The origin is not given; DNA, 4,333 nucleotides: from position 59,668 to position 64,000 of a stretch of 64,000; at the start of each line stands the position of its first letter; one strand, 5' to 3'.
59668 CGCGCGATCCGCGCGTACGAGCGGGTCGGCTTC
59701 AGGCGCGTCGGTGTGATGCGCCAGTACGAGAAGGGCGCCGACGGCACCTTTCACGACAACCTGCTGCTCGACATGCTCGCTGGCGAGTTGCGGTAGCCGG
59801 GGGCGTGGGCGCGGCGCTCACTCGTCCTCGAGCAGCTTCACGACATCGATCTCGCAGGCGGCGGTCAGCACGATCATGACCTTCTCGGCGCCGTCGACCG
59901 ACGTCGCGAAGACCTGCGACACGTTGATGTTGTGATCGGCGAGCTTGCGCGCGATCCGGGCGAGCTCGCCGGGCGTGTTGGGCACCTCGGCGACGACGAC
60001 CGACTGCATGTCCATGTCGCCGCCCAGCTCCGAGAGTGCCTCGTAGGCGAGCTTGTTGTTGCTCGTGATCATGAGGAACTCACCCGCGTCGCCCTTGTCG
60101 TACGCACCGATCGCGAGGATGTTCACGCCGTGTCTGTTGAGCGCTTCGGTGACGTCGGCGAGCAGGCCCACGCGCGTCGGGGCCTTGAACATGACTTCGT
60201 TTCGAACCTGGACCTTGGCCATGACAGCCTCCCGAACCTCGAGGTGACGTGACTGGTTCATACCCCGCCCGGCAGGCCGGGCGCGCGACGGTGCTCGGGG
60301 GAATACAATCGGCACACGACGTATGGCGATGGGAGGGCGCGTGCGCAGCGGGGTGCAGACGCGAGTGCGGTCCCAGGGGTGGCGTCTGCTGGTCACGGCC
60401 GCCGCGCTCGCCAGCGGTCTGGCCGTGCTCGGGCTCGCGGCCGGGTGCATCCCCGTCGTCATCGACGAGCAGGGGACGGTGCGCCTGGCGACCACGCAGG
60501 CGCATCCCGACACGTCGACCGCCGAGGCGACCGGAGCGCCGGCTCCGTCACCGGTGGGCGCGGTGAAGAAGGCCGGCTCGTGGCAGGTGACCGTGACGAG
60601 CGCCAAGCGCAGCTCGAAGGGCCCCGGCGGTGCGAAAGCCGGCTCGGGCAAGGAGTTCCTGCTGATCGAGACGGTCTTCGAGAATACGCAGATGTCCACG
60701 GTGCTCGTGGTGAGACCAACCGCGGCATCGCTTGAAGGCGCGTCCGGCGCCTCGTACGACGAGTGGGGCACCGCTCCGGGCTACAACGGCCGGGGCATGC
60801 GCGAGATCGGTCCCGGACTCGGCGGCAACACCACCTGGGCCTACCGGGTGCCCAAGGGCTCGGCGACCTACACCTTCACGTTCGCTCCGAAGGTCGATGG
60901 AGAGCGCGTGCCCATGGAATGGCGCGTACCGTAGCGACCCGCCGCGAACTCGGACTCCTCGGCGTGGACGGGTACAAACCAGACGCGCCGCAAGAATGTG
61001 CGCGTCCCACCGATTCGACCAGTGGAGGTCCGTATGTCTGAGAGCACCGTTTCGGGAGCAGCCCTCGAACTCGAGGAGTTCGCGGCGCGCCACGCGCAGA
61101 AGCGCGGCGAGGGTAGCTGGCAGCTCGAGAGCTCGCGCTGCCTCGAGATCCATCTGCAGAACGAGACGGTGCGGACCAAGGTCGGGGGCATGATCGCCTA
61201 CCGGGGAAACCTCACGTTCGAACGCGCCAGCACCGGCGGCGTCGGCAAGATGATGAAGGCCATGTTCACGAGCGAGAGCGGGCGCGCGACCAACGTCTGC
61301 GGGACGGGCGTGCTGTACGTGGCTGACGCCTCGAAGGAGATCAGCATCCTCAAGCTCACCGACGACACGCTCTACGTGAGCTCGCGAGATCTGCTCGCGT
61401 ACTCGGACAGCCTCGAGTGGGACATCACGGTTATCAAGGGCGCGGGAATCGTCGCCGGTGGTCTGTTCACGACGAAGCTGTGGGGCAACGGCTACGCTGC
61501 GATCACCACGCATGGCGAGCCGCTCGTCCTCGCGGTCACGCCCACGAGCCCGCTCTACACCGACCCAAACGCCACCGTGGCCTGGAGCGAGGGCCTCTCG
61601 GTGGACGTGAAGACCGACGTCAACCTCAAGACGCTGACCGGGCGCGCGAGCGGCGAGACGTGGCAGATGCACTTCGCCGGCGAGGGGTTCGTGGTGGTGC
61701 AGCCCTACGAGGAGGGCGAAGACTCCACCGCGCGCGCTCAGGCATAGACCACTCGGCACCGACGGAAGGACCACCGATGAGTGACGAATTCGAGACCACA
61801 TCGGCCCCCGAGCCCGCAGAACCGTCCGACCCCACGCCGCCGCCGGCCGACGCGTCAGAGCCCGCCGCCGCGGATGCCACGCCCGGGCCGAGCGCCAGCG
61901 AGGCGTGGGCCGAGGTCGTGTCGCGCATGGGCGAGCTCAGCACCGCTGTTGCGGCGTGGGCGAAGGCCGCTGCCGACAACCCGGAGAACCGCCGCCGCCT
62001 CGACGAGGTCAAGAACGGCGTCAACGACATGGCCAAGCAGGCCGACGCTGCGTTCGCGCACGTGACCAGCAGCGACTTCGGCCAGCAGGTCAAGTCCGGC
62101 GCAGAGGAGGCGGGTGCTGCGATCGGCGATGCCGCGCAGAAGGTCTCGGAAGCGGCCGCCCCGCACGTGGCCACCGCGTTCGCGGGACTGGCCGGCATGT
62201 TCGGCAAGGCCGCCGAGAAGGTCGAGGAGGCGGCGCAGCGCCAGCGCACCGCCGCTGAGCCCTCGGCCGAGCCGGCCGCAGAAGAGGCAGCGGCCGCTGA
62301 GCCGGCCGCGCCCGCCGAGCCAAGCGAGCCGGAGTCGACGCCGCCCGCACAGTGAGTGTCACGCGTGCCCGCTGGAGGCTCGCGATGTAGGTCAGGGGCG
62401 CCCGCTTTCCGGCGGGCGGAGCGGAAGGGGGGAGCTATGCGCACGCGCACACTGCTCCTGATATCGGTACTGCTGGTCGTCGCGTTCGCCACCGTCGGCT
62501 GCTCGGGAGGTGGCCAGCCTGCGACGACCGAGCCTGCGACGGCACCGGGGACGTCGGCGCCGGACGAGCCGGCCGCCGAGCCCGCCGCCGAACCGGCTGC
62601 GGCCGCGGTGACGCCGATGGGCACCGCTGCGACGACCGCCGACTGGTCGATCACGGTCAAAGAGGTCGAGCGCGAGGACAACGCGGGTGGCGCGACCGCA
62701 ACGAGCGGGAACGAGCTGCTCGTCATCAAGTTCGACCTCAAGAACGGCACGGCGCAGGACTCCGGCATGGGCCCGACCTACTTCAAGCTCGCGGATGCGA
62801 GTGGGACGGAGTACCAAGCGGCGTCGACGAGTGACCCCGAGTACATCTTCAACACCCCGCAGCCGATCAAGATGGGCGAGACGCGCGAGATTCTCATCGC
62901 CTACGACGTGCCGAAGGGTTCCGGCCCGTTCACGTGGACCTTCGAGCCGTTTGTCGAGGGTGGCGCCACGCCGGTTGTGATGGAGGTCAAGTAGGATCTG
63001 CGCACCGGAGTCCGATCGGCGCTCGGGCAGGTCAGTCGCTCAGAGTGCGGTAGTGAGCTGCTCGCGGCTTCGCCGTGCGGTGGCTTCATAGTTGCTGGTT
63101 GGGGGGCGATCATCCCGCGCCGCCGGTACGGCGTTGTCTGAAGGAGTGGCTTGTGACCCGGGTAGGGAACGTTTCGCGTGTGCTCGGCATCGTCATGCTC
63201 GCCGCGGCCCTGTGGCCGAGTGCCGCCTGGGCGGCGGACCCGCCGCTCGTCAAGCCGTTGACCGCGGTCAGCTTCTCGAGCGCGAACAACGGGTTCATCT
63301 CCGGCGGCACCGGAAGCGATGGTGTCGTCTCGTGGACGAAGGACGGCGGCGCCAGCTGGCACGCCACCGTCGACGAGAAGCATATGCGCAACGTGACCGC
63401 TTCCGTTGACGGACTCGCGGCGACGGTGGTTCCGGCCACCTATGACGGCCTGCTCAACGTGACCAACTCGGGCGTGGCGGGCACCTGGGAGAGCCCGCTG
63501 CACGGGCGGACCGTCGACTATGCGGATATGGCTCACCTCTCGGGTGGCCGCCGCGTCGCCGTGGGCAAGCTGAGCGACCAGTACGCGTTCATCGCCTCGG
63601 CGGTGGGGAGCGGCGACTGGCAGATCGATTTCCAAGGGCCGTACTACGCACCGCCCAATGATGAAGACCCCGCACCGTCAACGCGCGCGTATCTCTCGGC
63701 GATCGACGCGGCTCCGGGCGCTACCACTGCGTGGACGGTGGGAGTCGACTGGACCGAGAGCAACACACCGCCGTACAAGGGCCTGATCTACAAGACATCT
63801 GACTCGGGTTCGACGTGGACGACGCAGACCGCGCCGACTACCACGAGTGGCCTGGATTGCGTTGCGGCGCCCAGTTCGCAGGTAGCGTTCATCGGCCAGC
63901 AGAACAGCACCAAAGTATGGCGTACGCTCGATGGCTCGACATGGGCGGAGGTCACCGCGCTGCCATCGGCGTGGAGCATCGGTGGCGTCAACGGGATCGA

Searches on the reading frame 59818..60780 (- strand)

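Call 43: search_protein_families(library=pfam, proteins=[window:59818-60780:-], max_evalue=0.001)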
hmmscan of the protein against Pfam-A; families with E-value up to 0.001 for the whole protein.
window:59818-60780:- (320 aa): 6 families
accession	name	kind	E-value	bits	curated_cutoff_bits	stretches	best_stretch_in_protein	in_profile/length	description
PF01842.31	ACT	-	3.9e-17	62.1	27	2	196-242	3-50/66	ACT domain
PF13840.12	ACT_7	-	1.2e-07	31.9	27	0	187-228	6-45/65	ACT domain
PF22629.2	ACT_AHAS_ss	-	9.4e-07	29.3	27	0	266-310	5-49/67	AHAS small subunit-like ACT domain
PF19571.5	ACT_8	-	1e-06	29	23.5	1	203-304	13-113/141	ACT domain pair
PF13291.12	ACT_4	-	9.6e-06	26.6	27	0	198-228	11-41/80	ACT domain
PF22468.2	ACT_9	-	5.6e-05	23.3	27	0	260-290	2-32/61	ACT domain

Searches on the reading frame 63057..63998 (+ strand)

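Call 43: search_protein_families(library=pfam, proteins=[window:63057-63998:+], max_evalue=0.001)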
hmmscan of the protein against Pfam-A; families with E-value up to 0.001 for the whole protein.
window:63057-63998:+ (314 aa): 1 family
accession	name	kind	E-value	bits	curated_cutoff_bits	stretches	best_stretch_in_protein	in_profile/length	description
PF14870.12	PSII_BNR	-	0.00065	19.5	27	0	67-107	19-57/303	Photosynthesis system II assembly factor YCF48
